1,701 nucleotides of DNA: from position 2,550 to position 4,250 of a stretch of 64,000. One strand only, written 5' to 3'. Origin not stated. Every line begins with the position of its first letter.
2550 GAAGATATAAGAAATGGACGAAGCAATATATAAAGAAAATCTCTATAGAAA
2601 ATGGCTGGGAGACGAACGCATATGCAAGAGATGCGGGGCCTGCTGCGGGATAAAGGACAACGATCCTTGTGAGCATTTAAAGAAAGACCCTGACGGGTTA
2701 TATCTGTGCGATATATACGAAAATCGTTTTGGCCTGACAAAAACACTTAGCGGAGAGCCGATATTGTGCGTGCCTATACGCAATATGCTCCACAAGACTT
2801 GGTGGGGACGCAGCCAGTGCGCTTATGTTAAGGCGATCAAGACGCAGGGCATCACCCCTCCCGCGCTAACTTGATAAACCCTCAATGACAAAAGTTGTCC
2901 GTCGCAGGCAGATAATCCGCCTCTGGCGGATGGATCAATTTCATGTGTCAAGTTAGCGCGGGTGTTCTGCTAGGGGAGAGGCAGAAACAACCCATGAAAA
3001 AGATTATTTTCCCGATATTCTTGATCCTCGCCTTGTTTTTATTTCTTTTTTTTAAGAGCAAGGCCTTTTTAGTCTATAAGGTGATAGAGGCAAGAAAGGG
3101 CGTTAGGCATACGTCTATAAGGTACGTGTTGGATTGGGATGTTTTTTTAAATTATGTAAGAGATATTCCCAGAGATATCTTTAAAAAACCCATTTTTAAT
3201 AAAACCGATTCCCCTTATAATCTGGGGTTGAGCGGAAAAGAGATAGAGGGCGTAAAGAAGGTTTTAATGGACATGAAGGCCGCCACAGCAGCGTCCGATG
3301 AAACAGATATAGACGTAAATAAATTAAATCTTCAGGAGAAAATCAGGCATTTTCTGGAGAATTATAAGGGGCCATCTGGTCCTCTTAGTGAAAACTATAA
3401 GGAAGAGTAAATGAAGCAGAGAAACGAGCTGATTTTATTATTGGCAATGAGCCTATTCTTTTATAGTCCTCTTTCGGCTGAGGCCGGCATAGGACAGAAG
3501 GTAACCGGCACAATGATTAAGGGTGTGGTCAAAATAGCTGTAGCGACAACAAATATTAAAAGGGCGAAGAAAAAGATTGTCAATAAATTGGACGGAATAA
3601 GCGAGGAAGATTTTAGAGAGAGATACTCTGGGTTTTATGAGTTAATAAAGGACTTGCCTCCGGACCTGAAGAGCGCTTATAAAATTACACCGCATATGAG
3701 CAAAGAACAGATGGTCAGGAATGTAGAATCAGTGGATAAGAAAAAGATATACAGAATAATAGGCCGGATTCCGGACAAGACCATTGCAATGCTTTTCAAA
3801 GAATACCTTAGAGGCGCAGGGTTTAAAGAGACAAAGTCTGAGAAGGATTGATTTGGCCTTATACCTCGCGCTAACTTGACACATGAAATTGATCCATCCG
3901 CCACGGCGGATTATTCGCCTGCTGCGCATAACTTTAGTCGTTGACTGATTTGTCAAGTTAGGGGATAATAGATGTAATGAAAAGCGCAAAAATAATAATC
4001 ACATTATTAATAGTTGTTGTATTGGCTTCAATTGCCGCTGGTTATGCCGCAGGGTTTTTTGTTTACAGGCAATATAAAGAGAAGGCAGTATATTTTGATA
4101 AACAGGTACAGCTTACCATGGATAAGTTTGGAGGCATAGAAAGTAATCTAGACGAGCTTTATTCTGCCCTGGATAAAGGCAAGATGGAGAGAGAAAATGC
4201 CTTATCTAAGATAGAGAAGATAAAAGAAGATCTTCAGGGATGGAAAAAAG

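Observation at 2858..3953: Dyad-symmetric 56-bp inverted repeats plus outer half-sites bracketing two small secreted-protein genes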

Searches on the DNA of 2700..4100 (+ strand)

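Call 10: search_rna_families(source=window, start=2700, end=4100, threshold=evalue, max_evalue=10)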
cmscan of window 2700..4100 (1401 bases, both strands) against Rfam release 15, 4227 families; matches with E-value up to 10: 5.
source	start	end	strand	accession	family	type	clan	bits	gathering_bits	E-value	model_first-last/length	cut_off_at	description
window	3525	3622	-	RF02706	TeloSII_ncR30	Gene; sRNA;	-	19.5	86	0.085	1-226/226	no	TeloSII non coding RNA 30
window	3292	3356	+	RF00505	RydC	Gene; sRNA;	-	16.8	48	5.5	1-64/64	no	RydC RNA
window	2807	2843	-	RF01345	CRISPR-DR35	Gene; CRISPR;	-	16.3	35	7.3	1-36/36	no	CRISPR RNA direct repeat element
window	3035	3072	+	RF01367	CRISPR-DR54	Gene; CRISPR;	-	15.9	39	8.3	1-37/37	no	CRISPR RNA direct repeat element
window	2977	3052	-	RF01675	CrcZ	Gene; sRNA;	-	10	95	5.4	1-398/398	no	Pseudomonas sRNA CrcZ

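Call 55: search_dna_similar(query=window:2855-2967:+, collection=plasmids, mode=distant, max_evalue=1)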
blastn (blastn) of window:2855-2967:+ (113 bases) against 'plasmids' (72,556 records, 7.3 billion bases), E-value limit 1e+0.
No match.

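Call 56: search_dna_similar(query=window:2855-2967:+, collection=phages, mode=distant, max_evalue=1)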
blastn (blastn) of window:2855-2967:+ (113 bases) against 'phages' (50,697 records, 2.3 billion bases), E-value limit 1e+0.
No match.

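Call 84: search_dna_similar(query=window:2855-2967:+, collection=ecoli_genomes, mode=distant, max_evalue=0.1, max_rows=5)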
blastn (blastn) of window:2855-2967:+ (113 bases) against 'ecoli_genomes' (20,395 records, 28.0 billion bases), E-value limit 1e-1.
No match.

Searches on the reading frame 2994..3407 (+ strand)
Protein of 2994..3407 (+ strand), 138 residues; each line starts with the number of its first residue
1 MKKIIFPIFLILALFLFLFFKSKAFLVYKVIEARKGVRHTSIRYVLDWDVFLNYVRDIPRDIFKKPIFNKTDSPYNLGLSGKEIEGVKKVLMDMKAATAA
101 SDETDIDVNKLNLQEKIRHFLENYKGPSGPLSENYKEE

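Call 27: search_protein_families(library=pfam, proteins=[window:2994-3407:+], max_evalue=0.1)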
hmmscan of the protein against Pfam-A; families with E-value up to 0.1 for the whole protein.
window:2994-3407:+ (138 aa): 0 families

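Call 67: search_protein_families(library=ncbifam, proteins=[window:2994-3407:+], max_evalue=0.01)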
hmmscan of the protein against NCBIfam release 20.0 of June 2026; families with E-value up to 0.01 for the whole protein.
window:2994-3407:+ (138 aa): 0 families

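Call 77: search_protein_representatives(protein=window:2994-3407:+)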
Query: 138 residues. Proteins with E-value up to 0.001 (for the whole library): 18; up to 1e-10: 3; up to 1e-30: 1. The best 18 are listed.
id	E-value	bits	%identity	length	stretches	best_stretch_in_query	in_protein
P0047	2.2e-85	299.6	100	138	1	1-138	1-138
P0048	5.8e-17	78.2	39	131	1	1-101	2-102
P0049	7.9e-12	61.5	42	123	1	1-126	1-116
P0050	2.6e-09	53.4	44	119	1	1-80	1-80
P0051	5.8e-09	52.3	39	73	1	1-73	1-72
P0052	9.4e-08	48.3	35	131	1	8-129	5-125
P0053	1.8e-07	47.4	40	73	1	3-68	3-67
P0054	4.1e-07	46.3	32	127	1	1-125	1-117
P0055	3.3e-06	43.4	40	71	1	2-63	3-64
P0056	1.3e-05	41.5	34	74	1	1-61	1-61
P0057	5.7e-05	39.3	38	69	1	2-66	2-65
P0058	2.5e-04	37.3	37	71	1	1-65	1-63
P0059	2.6e-04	37.2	39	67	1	14-70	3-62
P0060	3.4e-04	36.9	37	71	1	3-62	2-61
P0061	3.6e-04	36.7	27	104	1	27-125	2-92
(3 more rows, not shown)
